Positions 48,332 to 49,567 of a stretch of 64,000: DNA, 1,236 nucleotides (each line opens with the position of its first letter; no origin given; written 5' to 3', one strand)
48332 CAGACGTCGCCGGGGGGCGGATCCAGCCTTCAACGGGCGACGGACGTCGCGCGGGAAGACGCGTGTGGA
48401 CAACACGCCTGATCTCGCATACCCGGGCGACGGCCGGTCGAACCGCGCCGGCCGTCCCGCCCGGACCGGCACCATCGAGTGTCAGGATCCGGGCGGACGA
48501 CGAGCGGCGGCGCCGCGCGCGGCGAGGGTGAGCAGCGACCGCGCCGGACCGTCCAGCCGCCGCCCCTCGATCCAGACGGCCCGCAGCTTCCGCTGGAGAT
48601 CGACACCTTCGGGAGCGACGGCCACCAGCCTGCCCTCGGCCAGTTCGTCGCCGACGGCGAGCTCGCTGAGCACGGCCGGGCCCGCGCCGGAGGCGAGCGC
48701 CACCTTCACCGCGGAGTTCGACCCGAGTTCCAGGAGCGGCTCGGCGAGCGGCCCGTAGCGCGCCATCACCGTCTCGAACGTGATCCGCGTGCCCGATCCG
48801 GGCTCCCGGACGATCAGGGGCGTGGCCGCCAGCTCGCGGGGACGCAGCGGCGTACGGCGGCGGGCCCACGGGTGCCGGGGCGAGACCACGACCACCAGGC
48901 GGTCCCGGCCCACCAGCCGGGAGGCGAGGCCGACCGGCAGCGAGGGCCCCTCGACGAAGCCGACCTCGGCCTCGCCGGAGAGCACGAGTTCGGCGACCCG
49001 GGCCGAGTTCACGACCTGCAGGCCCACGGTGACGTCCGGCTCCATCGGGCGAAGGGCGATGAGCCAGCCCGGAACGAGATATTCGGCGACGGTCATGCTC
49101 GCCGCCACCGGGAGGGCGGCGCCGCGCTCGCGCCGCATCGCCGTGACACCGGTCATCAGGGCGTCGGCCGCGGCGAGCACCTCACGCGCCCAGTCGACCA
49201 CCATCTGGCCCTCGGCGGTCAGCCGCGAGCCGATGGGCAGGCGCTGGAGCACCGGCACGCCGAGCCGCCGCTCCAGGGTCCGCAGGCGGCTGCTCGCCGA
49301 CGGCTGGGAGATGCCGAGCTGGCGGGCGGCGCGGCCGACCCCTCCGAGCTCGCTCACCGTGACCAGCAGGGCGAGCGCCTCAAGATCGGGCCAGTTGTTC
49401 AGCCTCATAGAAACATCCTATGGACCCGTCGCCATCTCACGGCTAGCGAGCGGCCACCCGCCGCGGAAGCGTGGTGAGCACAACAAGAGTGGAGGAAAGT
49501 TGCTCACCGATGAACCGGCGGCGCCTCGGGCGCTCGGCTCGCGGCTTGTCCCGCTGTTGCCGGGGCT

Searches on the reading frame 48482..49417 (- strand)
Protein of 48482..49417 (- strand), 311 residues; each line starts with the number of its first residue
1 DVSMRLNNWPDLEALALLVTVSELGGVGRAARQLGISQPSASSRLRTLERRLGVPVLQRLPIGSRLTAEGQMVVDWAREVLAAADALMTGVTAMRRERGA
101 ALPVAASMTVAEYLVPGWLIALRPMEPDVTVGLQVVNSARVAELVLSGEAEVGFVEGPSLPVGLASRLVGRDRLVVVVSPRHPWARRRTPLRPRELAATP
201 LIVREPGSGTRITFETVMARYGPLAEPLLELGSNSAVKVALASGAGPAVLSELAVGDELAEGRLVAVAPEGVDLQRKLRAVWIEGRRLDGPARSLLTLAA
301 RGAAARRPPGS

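Call 13: search_protein_families(library=pfam, proteins=[window:48482-49417:-])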
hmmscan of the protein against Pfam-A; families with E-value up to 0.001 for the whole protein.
window:48482-49417:- (311 aa): 2 families
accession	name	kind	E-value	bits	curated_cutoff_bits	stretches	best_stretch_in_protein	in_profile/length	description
PF03466.25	LysR_substrate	-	4.2e-42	144.3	28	1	101-301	7-206/209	LysR substrate binding domain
PF00126.33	HTH_1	-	5e-16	58.8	26.6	1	12-71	1-60/60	Bacterial regulatory helix-turn-helix protein, lysR family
